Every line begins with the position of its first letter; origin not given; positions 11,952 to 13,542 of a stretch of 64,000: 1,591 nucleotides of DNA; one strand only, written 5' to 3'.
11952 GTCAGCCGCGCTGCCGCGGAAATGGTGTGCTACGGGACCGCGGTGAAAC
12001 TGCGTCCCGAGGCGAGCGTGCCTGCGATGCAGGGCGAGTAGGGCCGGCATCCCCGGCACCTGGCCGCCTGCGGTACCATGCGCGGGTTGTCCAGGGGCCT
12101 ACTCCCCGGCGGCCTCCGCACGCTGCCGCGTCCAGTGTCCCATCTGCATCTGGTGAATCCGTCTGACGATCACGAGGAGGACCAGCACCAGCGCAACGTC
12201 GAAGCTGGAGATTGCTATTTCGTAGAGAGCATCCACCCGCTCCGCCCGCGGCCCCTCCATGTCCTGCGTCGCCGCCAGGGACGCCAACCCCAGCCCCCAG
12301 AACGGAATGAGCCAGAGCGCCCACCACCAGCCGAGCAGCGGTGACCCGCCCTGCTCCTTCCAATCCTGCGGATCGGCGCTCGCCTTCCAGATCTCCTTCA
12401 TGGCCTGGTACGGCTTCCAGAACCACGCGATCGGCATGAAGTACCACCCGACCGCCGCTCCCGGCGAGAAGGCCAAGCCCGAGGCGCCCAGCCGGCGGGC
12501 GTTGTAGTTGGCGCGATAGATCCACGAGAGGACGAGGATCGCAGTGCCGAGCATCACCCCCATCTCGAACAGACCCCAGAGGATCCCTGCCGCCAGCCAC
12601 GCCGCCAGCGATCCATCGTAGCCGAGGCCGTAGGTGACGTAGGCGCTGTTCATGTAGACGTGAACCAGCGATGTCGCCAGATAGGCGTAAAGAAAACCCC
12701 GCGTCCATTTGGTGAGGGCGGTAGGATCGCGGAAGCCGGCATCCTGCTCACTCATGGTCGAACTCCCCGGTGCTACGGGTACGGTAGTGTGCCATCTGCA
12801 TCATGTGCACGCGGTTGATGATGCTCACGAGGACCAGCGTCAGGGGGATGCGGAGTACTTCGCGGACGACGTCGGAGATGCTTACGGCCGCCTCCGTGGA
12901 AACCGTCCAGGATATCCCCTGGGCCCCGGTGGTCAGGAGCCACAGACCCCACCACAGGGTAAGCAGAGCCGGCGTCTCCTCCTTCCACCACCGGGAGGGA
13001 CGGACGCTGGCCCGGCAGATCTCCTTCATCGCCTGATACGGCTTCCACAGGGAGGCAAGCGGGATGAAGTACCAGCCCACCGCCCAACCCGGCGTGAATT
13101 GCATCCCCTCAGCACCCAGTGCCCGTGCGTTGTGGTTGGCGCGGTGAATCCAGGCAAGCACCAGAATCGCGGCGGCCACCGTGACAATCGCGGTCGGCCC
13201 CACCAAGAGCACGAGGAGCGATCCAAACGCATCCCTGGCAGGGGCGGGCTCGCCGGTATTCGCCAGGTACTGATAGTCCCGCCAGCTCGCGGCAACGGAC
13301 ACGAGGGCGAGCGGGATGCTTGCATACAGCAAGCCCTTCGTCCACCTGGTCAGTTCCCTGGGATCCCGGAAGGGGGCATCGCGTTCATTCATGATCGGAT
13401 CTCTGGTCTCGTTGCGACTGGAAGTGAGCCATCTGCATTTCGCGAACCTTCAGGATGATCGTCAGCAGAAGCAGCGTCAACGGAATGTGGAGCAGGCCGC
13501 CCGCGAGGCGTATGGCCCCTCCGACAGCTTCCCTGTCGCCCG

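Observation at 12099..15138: Orphan DNA methyltransferase translationally chained to three tandem DUF4328 membrane paralogues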

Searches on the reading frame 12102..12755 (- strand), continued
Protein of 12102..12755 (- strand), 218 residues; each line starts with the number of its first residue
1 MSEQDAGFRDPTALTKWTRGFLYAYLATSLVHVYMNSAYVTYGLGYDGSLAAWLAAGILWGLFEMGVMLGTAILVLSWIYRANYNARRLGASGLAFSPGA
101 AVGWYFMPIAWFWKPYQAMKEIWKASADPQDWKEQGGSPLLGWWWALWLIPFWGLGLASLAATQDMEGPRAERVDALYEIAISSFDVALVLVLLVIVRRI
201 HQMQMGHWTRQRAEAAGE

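Call 54: search_protein_families(library=pfam, proteins=[P0242, P0246, P0248, P0249, P0250, P0258, P0270, P0308, P0383, P0281], max_evalue=0.001)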
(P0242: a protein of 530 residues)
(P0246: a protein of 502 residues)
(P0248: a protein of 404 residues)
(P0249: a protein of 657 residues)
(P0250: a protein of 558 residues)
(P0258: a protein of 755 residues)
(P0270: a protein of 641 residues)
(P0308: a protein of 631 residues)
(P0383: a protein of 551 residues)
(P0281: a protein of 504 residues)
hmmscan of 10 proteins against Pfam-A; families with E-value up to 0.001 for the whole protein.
P0242 (530 aa): 5 families
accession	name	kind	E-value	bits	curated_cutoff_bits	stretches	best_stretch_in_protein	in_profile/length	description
PF00069.31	Pkinase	-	1.2e-40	140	31.7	1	17-236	1-199/263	Protein kinase domain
PF14219.11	DUF4328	-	3e-35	121.6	27.2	1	371-517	14-165/166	Domain of unknown function (DUF4328)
PF07714.23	PK_Tyr_Ser-Thr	-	5.3e-19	69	23.1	1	19-277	3-250/258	Protein tyrosine and serine/threonine kinase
PF03109.22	ABC1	-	2.3e-07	30.7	22.9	1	104-188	139-222/244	ABC1 atypical kinase-like domain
PF01636.29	APH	-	4.7e-06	27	23.2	0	154-181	170-198/239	Phosphotransferase enzyme family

P0246 (502 aa): 1 family
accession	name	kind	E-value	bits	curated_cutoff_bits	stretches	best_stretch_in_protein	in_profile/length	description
PF14219.11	DUF4328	-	1.8e-33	115.8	27.2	1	53-207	6-165/166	Domain of unknown function (DUF4328)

P0248 (404 aa): 2 families
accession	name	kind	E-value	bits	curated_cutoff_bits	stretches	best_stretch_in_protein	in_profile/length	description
PF14219.11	DUF4328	-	1.4e-39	135.8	27.2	1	240-394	6-165/166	Domain of unknown function (DUF4328)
PF10743.14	Phage_Cox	-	0.00046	20.4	27.5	0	136-166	5-35/87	Regulatory phage protein cox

P0249 (657 aa): 2 families
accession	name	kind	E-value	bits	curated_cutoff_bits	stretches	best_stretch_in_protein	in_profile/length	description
PF14219.11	DUF4328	-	2.7e-36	125.1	27.2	1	108-264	4-165/166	Domain of unknown function (DUF4328)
PF07603.17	Lcl_C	-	1.3e-21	77.5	34.9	1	544-655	2-117/117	Lcl C-terminal domain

P0250 (558 aa): 2 families
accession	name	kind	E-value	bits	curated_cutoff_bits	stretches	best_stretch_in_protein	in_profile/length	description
PF14219.11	DUF4328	-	1.2e-41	142.5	27.2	1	108-266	5-165/166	Domain of unknown function (DUF4328)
PF07603.17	Lcl_C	-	4.8e-17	62.8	34.9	1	449-557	2-117/117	Lcl C-terminal domain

P0258 (755 aa): 4 families
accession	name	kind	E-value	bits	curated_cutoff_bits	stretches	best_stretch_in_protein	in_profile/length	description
PF14219.11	DUF4328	-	1.2e-39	135.9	27.2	1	375-530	6-165/166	Domain of unknown function (DUF4328)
PF13717.11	Zn_ribbon_4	-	1e-10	41.8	30.3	1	1-35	1-35/36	zinc-ribbon domain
PF13719.11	Zn_ribbon_5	-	0.00024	21.3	29.3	1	1-32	1-32/37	zinc-ribbon domain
PF25206.1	DUF7836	-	0.00034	20.8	26.7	1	2-36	7-41/59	Domain of unknown function (DUF7836)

P0270 (641 aa): 1 family
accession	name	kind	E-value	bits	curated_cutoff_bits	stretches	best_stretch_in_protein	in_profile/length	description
PF14219.11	DUF4328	-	1.3e-27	96.8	27.2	1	71-226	8-165/166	Domain of unknown function (DUF4328)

P0308 (631 aa): 2 families
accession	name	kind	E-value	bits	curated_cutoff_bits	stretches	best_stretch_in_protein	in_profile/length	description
PF14219.11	DUF4328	-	4.8e-35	121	27.2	1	65-216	9-165/166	Domain of unknown function (DUF4328)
PF14487.12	DarT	-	3.3e-29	102.5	22.5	1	468-629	1-179/201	ssDNA thymidine ADP-ribosyltransferase, DarT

P0383 (551 aa): 6 families
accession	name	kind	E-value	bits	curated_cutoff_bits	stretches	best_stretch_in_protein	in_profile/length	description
PF00069.31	Pkinase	-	3.8e-38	131.8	31.7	1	18-233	1-196/263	Protein kinase domain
PF14219.11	DUF4328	-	4.5e-32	111.3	27.2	1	375-530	3-165/166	Domain of unknown function (DUF4328)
PF07714.23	PK_Tyr_Ser-Thr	-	2.9e-17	63.3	23.1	1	78-234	45-206/258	Protein tyrosine and serine/threonine kinase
PF03109.22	ABC1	-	3.1e-07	30.2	22.9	1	86-189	115-221/244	ABC1 atypical kinase-like domain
PF01636.29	APH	-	2.8e-06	27.7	23.2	1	78-184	97-199/239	Phosphotransferase enzyme family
PF06293.20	Kdo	-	0.0002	21.3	21.3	1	76-191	53-179/207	Lipopolysaccharide kinase (Kdo/WaaP) family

P0281 (504 aa): 2 families
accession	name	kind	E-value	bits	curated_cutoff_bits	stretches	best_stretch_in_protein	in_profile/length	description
PF14219.11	DUF4328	-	9e-40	136.4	27.2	1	333-486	4-162/166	Domain of unknown function (DUF4328)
PF13174.12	TPR_6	-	0.00015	22.6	26.3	0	112-143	3-33/33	Tetratricopeptide repeat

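Call 56: search_protein_families(library=pfam, alignment_id=A3, max_evalue=0.0001)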
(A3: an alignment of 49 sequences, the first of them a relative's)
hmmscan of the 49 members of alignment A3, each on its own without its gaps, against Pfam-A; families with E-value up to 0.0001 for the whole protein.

A. member 1, P0241 (368 aa): 1 family
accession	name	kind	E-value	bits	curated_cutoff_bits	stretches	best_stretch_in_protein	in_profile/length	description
PF14219.11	DUF4328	-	2e-35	122.3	27.2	1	206-358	8-165/166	Domain of unknown function (DUF4328)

B. families by the number of members that match (of 49 scanned): 14 families
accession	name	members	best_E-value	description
PF14219.11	DUF4328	49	1.2e-41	Domain of unknown function (DUF4328)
PF14237.11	GYF_2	17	4.6e-26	GYF domain 2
PF13240.11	Zn_Ribbon_1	4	3.7e-08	zinc-ribbon domain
PF00069.31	Pkinase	2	1.2e-40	Protein kinase domain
PF07603.17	Lcl_C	2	1.3e-21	Lcl C-terminal domain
PF07714.23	PK_Tyr_Ser-Thr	2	5.3e-19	Protein tyrosine and serine/threonine kinase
PF13717.11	Zn_ribbon_4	2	3.7e-11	zinc-ribbon domain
PF13248.11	Zn_ribbon_3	2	9.3e-10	zinc-ribbon domain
PF03109.22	ABC1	2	2.3e-07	ABC1 atypical kinase-like domain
PF01636.29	APH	2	2.8e-06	Phosphotransferase enzyme family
PF12773.13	DZR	2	5.1e-06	Double zinc ribbon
PF14487.12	DarT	1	3.3e-29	ssDNA thymidine ADP-ribosyltransferase, DarT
PF00226.36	DnaJ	1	1.3e-09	DnaJ domain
PF13719.11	Zn_ribbon_5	1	3.5e-06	zinc-ribbon domain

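Call 62: find_encoding_contigs(protein=P0012, flank=4000, max_places=3)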
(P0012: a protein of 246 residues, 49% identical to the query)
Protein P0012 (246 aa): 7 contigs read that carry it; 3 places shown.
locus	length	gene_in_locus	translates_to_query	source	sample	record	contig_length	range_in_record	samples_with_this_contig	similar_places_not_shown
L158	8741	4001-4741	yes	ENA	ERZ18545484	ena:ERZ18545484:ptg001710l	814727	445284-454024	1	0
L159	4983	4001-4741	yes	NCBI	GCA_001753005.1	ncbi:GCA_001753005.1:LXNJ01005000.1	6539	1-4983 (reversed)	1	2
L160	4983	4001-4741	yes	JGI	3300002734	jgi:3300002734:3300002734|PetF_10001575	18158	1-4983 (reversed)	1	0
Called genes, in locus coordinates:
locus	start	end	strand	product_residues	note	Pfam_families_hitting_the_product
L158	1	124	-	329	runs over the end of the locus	PF07991:KARI_N, PF01450:KARI_C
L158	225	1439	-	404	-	PF00682:HMGL-like, PF22617:HCS_D2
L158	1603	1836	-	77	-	PF08570:DUF1761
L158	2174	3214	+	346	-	PF01926:MMR_HSR1 (weak), PF06071:YchF-GTPase_C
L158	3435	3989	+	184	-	PF01243:PNPOx_N, PF16242:Pyrid_ox_like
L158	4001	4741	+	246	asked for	PF14219:DUF4328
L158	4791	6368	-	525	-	-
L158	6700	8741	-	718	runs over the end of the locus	PF05343:Peptidase_M42, PF01546:Peptidase_M20 (weak)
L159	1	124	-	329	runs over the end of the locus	PF07991:KARI_N, PF01450:KARI_C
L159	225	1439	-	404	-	PF00682:HMGL-like, PF22617:HCS_D2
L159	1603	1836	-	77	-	PF08570:DUF1761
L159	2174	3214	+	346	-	PF01926:MMR_HSR1 (weak), PF06071:YchF-GTPase_C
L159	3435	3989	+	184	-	PF01243:PNPOx_N, PF16242:Pyrid_ox_like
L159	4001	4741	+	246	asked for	PF14219:DUF4328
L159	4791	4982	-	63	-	?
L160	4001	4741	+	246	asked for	PF14219:DUF4328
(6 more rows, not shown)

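Call 63: find_encoding_contigs(protein=P0110, flank=4000, max_places=2)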
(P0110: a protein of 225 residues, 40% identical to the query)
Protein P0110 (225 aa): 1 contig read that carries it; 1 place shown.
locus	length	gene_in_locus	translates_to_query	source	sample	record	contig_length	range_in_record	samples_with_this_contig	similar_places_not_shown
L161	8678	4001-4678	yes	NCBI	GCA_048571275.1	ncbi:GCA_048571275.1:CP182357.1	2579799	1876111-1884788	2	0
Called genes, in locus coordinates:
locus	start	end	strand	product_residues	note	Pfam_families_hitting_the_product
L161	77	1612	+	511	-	PF00117:GATase, PF07722:Peptidase_C26 (weak), PF02540:NAD_synthase (weak), PF00958:GMP_synt_C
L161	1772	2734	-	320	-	PF13495:Phage_int_SAM_4, PF00589:Phage_integrase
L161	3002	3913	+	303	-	PF18863:AbiJ_NTD4, PF14355:Abi_C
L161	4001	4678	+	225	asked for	PF14219:DUF4328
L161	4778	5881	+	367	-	-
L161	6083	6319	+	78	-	-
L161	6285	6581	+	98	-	PF06769:YoeB_toxin (weak), PF05016:ParE_toxin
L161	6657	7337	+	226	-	PF13489:Methyltransf_23, PF06325:PrmA (weak), PF13679:Methyltransf_32 (faint), PF05175:MTS, PF13847:Methyltransf_31, PF08241:Methyltransf_11, PF08242:Methyltransf_12, PF13649:Methyltransf_25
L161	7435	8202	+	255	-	-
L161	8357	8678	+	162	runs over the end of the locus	-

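Call 64: find_encoding_contigs(protein=P0118, flank=4000, max_places=2)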
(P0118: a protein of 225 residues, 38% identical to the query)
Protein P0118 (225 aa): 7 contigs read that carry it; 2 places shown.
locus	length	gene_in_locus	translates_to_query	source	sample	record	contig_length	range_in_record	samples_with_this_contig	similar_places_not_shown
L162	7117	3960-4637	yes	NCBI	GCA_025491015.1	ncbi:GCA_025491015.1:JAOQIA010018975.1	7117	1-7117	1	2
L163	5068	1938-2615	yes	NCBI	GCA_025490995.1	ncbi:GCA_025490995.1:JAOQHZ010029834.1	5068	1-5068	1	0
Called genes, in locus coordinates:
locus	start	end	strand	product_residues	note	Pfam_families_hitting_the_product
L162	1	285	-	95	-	?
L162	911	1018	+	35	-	-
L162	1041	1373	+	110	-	-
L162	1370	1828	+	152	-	-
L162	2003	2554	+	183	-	-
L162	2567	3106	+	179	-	-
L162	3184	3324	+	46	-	-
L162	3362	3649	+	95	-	PF09907:HigB_toxin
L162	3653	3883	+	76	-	-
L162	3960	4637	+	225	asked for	PF14219:DUF4328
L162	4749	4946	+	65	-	-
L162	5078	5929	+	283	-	PF14338:Mrr_N, PF04471:Mrr_cat, PF22722:NA-iREase1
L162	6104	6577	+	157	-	-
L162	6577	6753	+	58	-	-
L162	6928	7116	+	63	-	?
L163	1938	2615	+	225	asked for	PF14219:DUF4328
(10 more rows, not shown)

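Call 65: find_encoding_contigs(protein=P0105, flank=4000, max_places=2)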
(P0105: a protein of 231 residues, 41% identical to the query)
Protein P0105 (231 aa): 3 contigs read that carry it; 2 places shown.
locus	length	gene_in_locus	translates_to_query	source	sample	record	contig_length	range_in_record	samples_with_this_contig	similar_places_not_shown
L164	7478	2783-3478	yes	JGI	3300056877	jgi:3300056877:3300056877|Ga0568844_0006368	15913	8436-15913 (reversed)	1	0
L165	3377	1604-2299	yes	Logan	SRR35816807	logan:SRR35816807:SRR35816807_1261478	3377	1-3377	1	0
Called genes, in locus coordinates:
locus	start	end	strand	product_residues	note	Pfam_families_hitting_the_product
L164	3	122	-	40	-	?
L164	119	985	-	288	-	PF04809:HupH_C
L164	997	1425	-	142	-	PF07449:HyaE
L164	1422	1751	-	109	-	PF01455:HupF_HypC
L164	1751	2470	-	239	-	PF01750:HycI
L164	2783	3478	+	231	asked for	PF14219:DUF4328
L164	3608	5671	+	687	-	PF00801:PKD (faint), PF18911:PKD_4 (faint)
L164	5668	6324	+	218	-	-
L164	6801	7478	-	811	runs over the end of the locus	PF02743:dCache_1, PF00672:HAMP, PF00990:GGDEF, PF00563:EAL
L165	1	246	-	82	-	?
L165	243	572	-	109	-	PF01455:HupF_HypC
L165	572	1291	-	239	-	PF01750:HycI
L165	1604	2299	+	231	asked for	PF14219:DUF4328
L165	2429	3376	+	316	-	?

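Call 66: find_encoding_contigs(protein=P0112, flank=4000, max_places=2)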
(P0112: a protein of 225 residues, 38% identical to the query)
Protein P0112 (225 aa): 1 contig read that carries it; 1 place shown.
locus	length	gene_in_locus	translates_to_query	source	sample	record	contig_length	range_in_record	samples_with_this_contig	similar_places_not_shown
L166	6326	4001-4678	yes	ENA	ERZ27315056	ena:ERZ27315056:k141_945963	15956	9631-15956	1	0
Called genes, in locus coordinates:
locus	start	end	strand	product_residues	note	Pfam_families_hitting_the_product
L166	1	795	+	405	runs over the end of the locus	PF07690:MFS_1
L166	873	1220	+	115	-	PF01106:NifU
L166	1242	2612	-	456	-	PF05970:PIF1, PF13245:AAA_19, PF13604:AAA_30, PF02689:Herpes_Helicase (weak)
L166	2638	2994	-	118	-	PF02635:DsrE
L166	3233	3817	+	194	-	PF13489:Methyltransf_23, PF01209:Ubie_methyltran, PF13847:Methyltransf_31, PF08241:Methyltransf_11, PF08242:Methyltransf_12, PF13649:Methyltransf_25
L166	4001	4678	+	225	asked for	PF14219:DUF4328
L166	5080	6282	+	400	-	PF00872:Transposase_mut, PF10551:MULE (weak)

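Call 67: find_encoding_contigs(protein=P0109, flank=4000, max_places=2)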
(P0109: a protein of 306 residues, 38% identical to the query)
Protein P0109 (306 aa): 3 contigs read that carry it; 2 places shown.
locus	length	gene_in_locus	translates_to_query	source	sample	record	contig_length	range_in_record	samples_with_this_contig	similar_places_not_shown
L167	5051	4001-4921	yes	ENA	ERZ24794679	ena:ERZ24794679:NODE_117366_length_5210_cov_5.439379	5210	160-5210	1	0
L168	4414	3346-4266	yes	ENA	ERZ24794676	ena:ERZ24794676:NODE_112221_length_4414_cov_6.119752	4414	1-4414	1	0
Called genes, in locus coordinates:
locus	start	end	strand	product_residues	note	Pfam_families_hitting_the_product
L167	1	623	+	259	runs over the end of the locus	?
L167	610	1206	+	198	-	PF05869:Dam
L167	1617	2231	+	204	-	-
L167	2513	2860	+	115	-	-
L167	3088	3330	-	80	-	-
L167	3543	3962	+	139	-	-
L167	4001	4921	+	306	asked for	PF14237:GYF_2, PF14219:DUF4328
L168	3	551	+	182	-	?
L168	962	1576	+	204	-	-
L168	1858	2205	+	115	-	-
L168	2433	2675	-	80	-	-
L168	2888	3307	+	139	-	-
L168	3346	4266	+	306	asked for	PF14237:GYF_2, PF14219:DUF4328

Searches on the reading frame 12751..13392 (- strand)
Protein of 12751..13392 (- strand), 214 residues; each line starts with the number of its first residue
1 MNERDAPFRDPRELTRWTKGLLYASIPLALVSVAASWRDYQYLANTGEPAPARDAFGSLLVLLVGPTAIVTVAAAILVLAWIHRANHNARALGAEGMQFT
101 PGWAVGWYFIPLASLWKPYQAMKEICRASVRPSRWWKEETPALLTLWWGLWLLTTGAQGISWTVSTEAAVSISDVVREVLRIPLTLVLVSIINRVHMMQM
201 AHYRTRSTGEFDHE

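Call 5: search_protein_families(library=pfam, proteins=[window:12751-13392:-], max_evalue=0.01)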
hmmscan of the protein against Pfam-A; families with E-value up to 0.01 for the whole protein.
window:12751-13392:- (214 aa): 1 family
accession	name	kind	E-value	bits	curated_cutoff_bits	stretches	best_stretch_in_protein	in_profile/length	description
PF14219.11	DUF4328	-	1.7e-25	89.9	27.2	1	61-180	18-149/166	Domain of unknown function (DUF4328)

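Call 6: search_protein_families(library=ncbifam, proteins=[window:12751-13392:-], max_evalue=0.01)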
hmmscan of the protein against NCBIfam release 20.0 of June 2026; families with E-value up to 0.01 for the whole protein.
window:12751-13392:- (214 aa): 0 families

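Call 7: search_protein_families(library=padloc, proteins=[window:12751-13392:-], max_evalue=0.01)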
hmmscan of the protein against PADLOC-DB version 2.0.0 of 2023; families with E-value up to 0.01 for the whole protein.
window:12751-13392:- (214 aa): 0 families

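Call 32: search_protein_families(library=phrogs, proteins=[window:12751-13392:-], max_evalue=0.01)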
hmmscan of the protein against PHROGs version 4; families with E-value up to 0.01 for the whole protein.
window:12751-13392:- (214 aa): 0 families
